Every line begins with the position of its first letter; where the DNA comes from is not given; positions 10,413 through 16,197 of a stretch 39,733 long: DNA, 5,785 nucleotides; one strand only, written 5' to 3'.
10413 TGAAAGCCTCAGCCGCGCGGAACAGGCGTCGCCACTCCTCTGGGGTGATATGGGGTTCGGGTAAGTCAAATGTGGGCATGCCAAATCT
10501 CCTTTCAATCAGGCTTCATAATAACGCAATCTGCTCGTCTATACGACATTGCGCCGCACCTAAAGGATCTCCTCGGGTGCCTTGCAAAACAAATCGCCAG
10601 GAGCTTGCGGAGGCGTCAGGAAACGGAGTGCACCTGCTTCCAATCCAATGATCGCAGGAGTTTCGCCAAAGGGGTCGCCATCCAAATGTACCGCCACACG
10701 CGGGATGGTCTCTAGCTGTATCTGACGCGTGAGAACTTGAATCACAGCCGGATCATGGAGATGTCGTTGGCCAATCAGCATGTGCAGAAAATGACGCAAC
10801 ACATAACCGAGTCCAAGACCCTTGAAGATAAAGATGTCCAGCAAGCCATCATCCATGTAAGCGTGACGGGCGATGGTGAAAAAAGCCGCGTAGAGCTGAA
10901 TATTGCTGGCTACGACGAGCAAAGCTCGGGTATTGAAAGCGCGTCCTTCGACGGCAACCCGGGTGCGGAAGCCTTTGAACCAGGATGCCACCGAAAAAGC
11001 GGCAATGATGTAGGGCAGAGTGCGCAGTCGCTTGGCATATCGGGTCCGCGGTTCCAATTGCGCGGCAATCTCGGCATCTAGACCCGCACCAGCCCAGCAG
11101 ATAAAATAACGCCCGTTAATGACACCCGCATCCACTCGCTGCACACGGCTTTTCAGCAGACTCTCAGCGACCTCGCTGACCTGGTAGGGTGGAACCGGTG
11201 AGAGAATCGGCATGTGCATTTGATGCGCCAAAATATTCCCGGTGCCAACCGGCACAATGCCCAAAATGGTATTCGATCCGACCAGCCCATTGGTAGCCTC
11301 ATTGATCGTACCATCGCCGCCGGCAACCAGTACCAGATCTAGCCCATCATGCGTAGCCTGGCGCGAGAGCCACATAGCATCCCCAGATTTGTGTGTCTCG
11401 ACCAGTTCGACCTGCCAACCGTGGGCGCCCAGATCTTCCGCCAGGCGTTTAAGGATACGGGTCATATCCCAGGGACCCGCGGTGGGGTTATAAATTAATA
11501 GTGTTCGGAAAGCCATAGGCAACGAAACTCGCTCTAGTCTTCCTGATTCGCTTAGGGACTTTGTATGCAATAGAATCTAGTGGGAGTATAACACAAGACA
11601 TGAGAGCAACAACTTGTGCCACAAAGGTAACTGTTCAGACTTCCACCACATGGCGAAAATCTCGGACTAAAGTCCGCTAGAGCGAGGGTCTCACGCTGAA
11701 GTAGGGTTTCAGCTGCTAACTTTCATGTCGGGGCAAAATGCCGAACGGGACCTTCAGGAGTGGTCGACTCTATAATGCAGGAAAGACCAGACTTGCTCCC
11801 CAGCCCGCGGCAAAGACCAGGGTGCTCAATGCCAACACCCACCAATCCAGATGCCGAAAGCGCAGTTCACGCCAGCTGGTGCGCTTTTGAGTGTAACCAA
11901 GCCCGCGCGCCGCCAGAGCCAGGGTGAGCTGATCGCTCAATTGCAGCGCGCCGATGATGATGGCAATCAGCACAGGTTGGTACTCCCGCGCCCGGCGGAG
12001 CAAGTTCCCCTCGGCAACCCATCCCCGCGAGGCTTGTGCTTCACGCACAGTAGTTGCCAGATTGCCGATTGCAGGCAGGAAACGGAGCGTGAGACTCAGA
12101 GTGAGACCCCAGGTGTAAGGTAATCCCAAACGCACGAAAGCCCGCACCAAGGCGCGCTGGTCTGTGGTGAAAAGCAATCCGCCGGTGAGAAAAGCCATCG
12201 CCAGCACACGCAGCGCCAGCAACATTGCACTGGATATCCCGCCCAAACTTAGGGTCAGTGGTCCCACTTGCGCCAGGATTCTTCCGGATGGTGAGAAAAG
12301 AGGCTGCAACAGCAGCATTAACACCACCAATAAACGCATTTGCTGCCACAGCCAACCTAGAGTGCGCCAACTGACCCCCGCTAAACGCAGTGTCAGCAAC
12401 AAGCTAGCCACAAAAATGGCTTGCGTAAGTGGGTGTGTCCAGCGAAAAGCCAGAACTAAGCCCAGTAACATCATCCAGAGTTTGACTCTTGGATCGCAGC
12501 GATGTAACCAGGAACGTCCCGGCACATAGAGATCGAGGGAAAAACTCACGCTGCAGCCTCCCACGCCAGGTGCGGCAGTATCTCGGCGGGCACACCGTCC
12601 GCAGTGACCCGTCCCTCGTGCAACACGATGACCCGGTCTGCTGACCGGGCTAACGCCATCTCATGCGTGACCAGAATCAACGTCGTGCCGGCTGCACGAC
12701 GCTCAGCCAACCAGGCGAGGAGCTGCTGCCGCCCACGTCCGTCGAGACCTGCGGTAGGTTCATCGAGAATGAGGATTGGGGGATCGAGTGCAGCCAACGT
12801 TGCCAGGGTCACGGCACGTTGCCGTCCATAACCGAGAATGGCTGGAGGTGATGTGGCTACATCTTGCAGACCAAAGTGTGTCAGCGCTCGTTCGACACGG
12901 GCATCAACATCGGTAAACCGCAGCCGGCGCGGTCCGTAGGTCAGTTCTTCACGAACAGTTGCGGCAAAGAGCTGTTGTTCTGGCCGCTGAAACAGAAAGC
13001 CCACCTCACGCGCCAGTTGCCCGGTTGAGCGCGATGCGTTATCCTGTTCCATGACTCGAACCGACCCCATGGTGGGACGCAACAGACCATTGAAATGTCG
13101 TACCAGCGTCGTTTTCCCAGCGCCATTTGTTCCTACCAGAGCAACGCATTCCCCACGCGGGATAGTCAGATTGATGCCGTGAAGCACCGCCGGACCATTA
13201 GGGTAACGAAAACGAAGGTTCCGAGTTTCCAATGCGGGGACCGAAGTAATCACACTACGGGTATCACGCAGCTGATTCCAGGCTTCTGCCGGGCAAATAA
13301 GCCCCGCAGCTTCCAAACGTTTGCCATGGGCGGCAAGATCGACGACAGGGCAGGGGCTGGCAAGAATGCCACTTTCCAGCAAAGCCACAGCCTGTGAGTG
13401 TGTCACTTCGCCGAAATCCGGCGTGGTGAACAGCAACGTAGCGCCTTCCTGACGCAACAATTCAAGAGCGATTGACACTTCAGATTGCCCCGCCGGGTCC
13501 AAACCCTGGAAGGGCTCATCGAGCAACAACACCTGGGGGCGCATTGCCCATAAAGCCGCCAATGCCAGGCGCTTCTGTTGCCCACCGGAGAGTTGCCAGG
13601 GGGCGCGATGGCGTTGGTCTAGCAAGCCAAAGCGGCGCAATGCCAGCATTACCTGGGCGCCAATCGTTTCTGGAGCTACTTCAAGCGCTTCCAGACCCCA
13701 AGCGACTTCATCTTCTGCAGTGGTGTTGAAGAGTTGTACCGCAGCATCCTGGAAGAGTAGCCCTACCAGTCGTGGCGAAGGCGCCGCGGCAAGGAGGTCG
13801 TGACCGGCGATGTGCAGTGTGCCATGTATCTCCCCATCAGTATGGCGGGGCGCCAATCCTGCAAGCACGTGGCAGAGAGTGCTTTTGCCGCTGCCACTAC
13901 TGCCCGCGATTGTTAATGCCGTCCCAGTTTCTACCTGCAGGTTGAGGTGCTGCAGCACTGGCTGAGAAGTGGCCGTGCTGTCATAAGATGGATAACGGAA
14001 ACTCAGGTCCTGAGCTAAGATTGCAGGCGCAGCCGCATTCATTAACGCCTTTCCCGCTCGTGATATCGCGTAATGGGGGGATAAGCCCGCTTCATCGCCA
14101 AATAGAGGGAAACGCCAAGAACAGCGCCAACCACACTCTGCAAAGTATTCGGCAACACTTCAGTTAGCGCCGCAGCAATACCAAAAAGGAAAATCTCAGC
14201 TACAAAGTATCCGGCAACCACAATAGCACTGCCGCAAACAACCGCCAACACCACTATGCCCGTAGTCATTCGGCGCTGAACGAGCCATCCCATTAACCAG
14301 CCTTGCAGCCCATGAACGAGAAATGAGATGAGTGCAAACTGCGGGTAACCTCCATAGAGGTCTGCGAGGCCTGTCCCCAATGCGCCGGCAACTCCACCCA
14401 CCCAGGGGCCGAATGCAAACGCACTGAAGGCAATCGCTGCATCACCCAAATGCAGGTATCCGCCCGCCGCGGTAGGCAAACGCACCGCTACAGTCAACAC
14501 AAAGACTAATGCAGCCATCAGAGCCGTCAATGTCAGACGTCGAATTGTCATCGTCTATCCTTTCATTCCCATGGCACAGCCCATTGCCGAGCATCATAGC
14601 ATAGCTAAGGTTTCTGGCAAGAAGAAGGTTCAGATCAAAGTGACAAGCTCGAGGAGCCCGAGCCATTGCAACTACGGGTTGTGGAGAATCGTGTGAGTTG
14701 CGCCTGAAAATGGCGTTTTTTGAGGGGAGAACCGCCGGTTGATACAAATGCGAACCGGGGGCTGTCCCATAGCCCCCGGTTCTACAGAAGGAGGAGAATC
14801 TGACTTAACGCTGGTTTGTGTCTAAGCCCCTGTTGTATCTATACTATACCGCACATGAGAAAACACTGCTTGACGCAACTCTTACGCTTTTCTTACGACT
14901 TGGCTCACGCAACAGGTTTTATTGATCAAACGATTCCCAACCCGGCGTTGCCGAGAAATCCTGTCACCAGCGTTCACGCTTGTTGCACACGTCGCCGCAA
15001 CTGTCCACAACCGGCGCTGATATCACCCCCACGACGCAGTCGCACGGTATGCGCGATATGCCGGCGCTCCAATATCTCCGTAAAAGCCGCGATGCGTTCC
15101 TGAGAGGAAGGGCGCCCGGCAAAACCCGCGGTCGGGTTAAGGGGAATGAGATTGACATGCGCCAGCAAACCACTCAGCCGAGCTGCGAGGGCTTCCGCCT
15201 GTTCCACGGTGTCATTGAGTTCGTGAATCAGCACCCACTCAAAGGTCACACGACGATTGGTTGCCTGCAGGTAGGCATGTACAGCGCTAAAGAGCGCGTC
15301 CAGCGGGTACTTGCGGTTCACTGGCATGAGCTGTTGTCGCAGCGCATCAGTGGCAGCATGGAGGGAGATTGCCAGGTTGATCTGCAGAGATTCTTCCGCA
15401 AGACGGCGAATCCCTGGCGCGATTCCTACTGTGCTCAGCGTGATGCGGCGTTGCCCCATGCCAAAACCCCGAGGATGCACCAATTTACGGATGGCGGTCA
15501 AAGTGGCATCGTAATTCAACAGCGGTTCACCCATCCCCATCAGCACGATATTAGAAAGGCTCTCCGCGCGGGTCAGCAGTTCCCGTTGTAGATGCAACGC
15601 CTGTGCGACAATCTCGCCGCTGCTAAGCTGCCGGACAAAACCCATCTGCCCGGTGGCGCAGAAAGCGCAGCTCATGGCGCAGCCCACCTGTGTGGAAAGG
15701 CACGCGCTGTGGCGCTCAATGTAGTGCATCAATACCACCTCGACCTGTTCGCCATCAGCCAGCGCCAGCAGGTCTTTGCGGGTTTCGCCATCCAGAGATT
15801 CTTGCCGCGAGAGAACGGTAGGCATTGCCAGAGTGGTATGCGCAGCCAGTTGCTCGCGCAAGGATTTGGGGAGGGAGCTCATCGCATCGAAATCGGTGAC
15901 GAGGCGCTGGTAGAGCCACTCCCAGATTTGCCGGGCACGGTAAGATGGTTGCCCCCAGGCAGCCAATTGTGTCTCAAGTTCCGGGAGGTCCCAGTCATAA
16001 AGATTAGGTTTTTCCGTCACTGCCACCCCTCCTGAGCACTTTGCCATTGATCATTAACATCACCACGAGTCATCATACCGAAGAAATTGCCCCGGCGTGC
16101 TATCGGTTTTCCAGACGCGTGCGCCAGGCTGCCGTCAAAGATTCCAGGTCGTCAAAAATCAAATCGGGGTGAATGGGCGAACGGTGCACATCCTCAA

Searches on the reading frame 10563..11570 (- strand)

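Call 12: search_protein_families(library=pfam, proteins=[window:10563-11570:-], max_evalue=0.01)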
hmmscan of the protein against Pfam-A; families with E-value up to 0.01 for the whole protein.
window:10563-11570:- (336 aa): 3 families
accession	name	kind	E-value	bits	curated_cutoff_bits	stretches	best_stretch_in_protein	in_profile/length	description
PF00781.29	DAGK_cat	-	1.2e-26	93.1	23.6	1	23-149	2-123/125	Diacylglycerol kinase catalytic domain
PF19279.4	YegS_C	-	7e-20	71.8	27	1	162-318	5-157/158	YegS C-terminal NAD kinase beta sandwich-like domain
PF01513.26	NAD_kinase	-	0.00033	21.4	25.5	1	70-110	66-106/130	ATP-NAD kinase N-terminal domain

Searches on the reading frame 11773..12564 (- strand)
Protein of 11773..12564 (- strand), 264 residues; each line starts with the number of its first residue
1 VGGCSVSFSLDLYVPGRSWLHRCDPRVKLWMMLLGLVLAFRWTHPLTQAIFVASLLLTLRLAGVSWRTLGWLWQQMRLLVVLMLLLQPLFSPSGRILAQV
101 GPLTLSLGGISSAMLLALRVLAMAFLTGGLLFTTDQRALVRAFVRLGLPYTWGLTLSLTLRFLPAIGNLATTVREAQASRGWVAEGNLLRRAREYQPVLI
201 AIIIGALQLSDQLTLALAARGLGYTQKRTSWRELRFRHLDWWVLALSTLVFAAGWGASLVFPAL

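Call 12: search_protein_families(library=pfam, proteins=[window:11773-12564:-], max_evalue=0.01)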
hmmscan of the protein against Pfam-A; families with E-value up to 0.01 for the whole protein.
window:11773-12564:- (264 aa): 1 family
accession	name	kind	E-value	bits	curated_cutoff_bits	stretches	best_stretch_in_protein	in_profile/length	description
PF02361.21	CbiQ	-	2.4e-31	109.5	25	1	17-229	2-214/216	Cobalt transport protein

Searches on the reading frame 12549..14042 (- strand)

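Call 12: search_protein_families(library=pfam, proteins=[window:12549-14042:-], max_evalue=0.01)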
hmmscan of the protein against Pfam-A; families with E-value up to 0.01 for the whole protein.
window:12549-14042:- (498 aa): 31 families (the best 25 are shown)
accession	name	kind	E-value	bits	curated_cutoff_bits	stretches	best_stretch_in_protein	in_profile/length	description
PF00005.33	ABC_tran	-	1.3e-56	191.4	25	2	287-431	1-137/137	ABC transporter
PF13304.12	AAA_21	-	7e-22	79.3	27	2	142-208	229-298/304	AAA domain, putative AbiEii toxin, Type IV TA system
PF13191.12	AAA_16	-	1.1e-08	36.2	32.6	2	295-455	22-164/167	AAA ATPase domain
PF02463.25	SMC_N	-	1.6e-08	34.7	40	0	410-474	148-211/220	RecF/RecN/SMC N terminal domain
PF13401.12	AAA_22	-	5.8e-08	33.5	27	1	298-373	6-65/130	AAA domain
PF13555.12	AAA_29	-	2.2e-07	30.9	27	0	38-57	20-39/61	P-loop containing region of AAA domain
PF03193.22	RsgA_GTPase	-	1.4e-06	28.7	30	0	17-64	84-130/174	RsgA GTPase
PF13481.12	AAA_25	-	7.3e-06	26.2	27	0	290-314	26-50/195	AAA domain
PF05621.17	TniB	-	1e-05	25.5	22.4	0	296-321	34-59/189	Bacterial TniB protein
PF20703.3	nSTAND1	-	2.3e-05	24.6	27.1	1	31-74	24-64/379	Novel STAND NTPase 1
PF01078.27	Mg_chelatase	-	3.2e-05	23.9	20.3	0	39-78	21-60/207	Magnesium chelatase, subunit ChlI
PF02367.23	TsaE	-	9.6e-05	22.8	26.6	0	294-318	18-42/128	Threonylcarbamoyl adenosine biosynthesis protein TsaE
PF00004.35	AAA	-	0.00011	23.1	21.2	0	301-357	2-38/131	ATPase family associated with various cellular activities (AAA)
PF13238.12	AAA_18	-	0.00017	22.5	29.4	0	44-62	2-20/128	AAA domain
PF06414.18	Zeta_toxin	-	0.00017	21.6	22.3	0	300-332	19-51/199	Zeta toxin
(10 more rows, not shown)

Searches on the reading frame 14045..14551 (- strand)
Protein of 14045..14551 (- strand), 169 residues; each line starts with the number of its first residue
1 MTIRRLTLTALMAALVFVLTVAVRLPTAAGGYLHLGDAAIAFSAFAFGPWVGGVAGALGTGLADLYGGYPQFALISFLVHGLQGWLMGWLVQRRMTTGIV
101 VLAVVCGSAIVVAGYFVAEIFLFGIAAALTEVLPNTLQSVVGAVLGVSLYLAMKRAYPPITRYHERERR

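Call 12: search_protein_families(library=pfam, proteins=[window:14045-14551:-], max_evalue=0.01)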
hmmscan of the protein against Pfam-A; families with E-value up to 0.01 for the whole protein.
window:14045-14551:- (169 aa): 2 families
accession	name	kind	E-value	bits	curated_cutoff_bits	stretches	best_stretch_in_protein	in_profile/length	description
PF07155.17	ECF-ribofla_trS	-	4.7e-33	115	26.7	1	2-155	3-172/172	ECF-type riboflavin transporter, S component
PF12822.12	ECF_trnsprt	-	9.4e-08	32.7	30.7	1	4-137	1-155/169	ECF transporter, substrate-specific component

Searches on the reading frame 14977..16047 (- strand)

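Call 12: search_protein_families(library=pfam, proteins=[window:14977-16047:-], max_evalue=0.01)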
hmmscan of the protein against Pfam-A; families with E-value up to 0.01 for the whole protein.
window:14977-16047:- (357 aa): 3 families
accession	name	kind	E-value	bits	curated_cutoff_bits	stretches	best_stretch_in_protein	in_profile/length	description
PF21016.3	RlmN_N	-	5.5e-16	58.5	24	1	15-71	2-58/60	Ribosomal RNA large subunit methyltransferase N-terminal domain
PF04055.27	Radical_SAM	-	1.7e-13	51.6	29.5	1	118-280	2-157/166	Radical SAM superfamily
PF19238.5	Radical_SAM_2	-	0.0035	17.5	26.7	0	213-288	69-139/151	Radical SAM-like domain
